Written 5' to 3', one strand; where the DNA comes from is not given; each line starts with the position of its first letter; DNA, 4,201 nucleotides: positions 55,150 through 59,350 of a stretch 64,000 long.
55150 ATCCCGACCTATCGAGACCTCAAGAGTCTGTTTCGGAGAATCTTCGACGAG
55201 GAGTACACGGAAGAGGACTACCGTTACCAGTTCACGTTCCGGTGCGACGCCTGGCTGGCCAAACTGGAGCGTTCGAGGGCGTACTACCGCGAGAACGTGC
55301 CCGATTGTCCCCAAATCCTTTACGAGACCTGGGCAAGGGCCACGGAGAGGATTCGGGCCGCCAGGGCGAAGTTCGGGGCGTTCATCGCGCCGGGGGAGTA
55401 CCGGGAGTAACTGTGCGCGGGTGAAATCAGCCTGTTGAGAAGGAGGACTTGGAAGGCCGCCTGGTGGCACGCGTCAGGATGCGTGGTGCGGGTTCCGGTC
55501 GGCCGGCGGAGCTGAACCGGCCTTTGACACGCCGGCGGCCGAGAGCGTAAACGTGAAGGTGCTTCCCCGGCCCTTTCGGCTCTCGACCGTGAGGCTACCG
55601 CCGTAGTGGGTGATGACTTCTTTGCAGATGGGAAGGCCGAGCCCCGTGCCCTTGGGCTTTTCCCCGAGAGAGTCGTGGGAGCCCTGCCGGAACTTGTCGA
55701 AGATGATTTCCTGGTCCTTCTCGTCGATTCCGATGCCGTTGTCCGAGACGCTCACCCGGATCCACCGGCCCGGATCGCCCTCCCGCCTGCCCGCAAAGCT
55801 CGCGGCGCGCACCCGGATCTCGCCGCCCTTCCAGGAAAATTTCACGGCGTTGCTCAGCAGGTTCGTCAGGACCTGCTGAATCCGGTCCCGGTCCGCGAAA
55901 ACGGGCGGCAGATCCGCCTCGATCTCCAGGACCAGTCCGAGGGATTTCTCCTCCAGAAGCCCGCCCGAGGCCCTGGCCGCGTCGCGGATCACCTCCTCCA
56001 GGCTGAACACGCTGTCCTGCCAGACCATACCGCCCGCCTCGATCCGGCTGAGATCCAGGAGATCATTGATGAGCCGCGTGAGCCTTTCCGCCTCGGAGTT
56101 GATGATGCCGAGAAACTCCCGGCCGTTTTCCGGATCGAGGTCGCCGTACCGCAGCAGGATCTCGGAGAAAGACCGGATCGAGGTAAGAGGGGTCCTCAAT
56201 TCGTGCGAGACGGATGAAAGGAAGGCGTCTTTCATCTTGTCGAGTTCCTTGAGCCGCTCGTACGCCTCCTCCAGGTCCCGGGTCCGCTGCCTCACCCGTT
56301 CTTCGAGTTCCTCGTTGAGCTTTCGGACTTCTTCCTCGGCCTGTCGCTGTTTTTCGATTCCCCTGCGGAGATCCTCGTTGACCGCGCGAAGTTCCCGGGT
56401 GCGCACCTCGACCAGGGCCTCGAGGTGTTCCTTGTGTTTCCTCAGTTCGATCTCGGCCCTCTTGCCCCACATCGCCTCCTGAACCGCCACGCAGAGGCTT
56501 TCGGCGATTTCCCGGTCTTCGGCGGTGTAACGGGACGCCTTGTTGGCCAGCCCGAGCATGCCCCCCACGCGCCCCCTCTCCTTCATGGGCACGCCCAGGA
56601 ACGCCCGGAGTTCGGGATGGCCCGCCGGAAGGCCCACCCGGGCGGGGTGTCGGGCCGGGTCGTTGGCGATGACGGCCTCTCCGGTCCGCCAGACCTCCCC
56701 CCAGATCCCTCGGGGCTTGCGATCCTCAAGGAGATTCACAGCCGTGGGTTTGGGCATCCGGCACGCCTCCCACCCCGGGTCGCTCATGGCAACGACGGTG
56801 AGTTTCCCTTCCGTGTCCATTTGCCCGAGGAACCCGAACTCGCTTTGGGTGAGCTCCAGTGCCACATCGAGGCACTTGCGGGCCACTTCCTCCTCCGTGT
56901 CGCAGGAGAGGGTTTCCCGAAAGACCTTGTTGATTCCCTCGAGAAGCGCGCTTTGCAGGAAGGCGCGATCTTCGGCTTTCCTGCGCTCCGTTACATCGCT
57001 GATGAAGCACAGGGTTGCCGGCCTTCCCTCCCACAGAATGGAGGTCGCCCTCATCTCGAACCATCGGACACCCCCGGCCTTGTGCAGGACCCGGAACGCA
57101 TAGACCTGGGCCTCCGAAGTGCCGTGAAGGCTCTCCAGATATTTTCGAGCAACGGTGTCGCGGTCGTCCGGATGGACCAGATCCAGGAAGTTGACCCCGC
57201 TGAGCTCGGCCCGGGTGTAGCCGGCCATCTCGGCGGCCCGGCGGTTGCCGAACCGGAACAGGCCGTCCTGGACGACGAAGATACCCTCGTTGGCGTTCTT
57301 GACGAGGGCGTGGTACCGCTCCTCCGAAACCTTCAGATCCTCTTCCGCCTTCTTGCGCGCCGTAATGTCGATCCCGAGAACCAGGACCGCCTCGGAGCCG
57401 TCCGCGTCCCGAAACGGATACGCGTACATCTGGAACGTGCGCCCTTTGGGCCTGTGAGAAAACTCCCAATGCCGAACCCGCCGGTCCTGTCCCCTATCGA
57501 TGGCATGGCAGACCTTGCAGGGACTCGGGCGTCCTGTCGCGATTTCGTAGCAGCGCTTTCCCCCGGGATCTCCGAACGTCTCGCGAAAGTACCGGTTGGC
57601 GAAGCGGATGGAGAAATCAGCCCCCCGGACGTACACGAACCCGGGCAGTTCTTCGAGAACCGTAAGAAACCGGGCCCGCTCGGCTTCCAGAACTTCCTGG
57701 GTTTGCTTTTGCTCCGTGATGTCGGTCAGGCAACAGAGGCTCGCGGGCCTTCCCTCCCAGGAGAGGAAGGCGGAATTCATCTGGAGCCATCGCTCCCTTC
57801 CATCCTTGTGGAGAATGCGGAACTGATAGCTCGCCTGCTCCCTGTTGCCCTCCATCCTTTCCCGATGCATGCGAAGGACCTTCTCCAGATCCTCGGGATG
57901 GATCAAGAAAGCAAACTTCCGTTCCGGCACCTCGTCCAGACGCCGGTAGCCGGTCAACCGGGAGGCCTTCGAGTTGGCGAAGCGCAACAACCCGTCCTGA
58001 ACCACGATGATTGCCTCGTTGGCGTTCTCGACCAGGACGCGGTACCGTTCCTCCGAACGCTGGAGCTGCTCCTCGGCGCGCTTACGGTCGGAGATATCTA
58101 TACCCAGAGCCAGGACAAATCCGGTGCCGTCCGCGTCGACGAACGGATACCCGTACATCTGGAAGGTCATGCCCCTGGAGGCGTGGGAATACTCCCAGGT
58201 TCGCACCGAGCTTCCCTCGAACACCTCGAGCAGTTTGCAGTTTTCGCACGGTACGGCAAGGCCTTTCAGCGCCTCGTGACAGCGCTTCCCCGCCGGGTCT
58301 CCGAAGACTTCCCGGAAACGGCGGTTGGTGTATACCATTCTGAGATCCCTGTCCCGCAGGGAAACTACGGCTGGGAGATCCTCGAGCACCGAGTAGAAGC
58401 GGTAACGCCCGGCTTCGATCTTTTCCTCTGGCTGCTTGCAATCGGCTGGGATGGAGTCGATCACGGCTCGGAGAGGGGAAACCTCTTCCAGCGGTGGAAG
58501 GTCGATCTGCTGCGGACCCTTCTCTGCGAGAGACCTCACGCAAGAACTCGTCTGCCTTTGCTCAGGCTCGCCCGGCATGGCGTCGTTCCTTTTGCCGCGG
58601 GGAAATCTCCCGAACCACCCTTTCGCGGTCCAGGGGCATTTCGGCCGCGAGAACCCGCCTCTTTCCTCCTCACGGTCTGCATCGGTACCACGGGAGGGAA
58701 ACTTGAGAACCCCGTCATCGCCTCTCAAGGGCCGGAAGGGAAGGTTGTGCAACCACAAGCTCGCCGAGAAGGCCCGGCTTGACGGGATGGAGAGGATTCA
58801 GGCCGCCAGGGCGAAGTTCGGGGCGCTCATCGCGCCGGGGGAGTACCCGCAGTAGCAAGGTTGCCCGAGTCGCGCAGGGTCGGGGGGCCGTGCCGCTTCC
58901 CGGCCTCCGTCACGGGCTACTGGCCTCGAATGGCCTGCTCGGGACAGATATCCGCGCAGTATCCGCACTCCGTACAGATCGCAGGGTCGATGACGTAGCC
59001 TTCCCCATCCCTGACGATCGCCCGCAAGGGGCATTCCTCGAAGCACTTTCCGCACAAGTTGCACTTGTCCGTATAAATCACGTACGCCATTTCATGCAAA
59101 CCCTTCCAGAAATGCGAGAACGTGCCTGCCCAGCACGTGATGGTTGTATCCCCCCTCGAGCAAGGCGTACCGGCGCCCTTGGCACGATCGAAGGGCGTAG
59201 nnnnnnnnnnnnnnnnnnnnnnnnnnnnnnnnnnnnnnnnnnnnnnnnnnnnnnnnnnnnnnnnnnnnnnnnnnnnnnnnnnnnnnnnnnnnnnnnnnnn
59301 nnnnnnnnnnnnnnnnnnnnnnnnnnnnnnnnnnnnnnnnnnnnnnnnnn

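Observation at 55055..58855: Sensor kinase gene bracketed by pckG and a truncated second copy of the pckG 3' end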

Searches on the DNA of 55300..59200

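Call 48: search_rna_families(source=window, start=55300, end=59200, threshold=evalue, max_evalue=1)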
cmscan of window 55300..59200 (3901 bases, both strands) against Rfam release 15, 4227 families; matches with E-value up to 1: 0.
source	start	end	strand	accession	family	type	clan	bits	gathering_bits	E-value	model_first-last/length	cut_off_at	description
